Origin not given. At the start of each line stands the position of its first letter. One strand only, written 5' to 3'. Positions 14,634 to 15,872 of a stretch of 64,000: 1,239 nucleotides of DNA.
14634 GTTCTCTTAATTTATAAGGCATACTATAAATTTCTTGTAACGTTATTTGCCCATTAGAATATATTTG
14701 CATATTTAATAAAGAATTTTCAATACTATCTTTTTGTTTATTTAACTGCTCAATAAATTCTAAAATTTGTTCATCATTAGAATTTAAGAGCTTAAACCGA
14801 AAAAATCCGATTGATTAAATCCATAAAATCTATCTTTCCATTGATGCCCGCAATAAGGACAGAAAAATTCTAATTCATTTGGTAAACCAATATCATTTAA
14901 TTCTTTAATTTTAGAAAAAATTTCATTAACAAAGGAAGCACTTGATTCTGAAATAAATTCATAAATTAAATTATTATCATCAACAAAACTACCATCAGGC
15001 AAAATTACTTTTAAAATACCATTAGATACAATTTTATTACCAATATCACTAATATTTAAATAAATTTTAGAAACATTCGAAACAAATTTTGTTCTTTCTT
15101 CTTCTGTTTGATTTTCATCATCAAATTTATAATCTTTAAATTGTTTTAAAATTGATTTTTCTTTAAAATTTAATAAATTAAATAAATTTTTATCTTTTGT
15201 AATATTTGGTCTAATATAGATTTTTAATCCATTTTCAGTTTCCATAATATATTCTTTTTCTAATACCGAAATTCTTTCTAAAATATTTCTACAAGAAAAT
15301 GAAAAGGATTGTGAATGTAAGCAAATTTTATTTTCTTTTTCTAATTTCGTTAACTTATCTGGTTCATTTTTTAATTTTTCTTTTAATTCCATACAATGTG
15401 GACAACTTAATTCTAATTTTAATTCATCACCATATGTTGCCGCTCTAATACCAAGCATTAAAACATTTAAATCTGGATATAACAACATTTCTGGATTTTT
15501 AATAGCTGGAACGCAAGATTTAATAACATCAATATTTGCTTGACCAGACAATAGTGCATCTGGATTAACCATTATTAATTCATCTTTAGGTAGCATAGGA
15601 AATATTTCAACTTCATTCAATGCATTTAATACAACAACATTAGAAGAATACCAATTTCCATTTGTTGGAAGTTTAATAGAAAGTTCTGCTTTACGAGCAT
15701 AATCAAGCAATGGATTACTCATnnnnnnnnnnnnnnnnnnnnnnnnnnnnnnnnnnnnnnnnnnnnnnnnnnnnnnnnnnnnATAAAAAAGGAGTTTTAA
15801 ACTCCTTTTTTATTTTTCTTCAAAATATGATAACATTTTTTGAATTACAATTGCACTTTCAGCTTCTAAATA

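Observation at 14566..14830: Candidate -1 programmed frameshift (slippery UUUUUUC) or homopolymer indel at the 3' end of the Zn-ribbon gene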

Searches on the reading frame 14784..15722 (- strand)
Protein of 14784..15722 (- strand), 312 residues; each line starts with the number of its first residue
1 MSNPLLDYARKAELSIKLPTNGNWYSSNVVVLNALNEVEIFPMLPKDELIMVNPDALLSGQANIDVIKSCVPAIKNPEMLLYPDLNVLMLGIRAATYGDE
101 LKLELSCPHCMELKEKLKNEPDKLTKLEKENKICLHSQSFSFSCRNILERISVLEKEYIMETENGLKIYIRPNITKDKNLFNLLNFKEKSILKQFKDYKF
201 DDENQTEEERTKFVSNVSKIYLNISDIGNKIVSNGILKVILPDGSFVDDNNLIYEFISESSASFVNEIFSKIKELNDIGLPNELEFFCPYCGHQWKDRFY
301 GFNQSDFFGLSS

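Call 3: search_protein_families(library=pfam, proteins=[window:14784-15722:-], max_evalue=0.1)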
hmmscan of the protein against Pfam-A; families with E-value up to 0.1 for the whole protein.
window:14784-15722:- (312 aa): 3 families
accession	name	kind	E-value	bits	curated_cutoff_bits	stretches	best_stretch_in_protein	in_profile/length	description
PF12322.14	T4_baseplate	-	1.2e-06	28.8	24.5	1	57-296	41-207/219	T4 bacteriophage base plate protein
PF08271.17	Zn_Ribbon_TF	-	0.051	13.6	29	0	282-298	16-32/43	TFIIB zinc-binding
PF13248.11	Zn_ribbon_3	-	0.088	12.8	27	0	287-293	18-24/26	zinc-ribbon domain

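Call 4: search_protein_families(library=phrogs, proteins=[window:14784-15722:-], max_evalue=0.1)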
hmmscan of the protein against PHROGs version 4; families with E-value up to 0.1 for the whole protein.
window:14784-15722:- (312 aa): 4 families
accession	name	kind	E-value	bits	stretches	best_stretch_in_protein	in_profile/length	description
phrog_150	-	tail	5e-09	37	1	34-302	22-228/282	baseplate hub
phrog_18873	-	unknown function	0.00077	19.5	1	84-126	189-230/400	-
phrog_6504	-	unknown function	0.022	16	0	285-297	7-19/61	-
phrog_9018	-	unknown function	0.023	15.7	1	191-227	3-42/72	-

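Call 41: find_related_loci(query=A1, collection=viral_contigs, flank=1500)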
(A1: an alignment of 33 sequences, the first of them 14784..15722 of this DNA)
Query A1 (312 aa) in viral_contigs; peptide patterns used: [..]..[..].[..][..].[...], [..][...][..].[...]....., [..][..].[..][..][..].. (x = any residue, [..] = any of these).
600 stretches matched a pattern (row limit reached: there are more); 591 encode a relative of the query (tblastn E <= 1e-3); the best 80 are kept; 80 distinct loci.
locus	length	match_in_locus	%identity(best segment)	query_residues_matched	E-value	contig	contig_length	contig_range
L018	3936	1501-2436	78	1-312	3e-170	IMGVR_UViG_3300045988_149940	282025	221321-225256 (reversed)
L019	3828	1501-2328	31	2-312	2e-48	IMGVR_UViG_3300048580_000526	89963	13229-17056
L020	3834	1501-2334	32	2-311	2e-46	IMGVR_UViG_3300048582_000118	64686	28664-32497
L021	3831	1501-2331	32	3-311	5e-46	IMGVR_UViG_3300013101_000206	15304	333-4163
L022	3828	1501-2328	29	1-309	8e-46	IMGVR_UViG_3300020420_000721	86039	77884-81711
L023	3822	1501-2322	32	2-307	4e-44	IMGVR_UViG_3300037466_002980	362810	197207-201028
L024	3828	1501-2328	32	3-307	4e-44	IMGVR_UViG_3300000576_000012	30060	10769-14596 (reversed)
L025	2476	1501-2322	32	2-307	2e-43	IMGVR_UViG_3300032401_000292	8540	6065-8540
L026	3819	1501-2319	32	3-307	1e-42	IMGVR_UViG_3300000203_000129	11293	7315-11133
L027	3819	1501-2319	32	3-307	1e-42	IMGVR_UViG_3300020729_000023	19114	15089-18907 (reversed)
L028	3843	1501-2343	32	3-311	1e-41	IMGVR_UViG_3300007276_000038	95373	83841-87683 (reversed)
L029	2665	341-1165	32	3-307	2e-41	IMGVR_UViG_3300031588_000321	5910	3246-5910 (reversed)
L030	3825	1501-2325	29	1-308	2e-41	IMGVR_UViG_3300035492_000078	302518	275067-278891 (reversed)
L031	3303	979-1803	32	3-307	2e-41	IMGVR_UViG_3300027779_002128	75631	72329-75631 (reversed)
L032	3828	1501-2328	28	3-312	2e-40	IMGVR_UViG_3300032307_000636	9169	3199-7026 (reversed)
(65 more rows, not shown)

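Call 44: search_solved_structures(query=A1, max_evalue=1)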
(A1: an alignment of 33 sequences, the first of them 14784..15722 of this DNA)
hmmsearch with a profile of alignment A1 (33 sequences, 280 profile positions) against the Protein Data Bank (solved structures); distinct sequences matched with E-value up to 1: 9.
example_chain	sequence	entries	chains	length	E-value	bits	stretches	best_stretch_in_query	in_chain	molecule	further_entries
7bml_A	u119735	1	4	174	0.065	15.6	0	196-273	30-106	Outer surface protein C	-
7uj2_A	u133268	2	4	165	0.085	15.2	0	196-273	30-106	Outer surface protein C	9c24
6o0c_A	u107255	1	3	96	0.097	15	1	175-246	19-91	Design construct XAA_GVDQ mutant M4L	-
6nxm_A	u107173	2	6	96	0.1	14.9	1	175-246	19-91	Design construct XAA_GVDQ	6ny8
2v0o_A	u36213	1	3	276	0.12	14.7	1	119-260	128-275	FCH DOMAIN ONLY PROTEIN 2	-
6o0i_A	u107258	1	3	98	0.13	14.6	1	175-246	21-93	Design construct XAA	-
6nz3_A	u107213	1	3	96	0.17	14.2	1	175-246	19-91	Design construct XAA_GGHN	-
8oxu_A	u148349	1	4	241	0.75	12.1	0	116-210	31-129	ATP-dependent molecular chaperone HSP82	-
6nyk_A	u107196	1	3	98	0.96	11.7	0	175-247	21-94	Design construct XAX_GGDQ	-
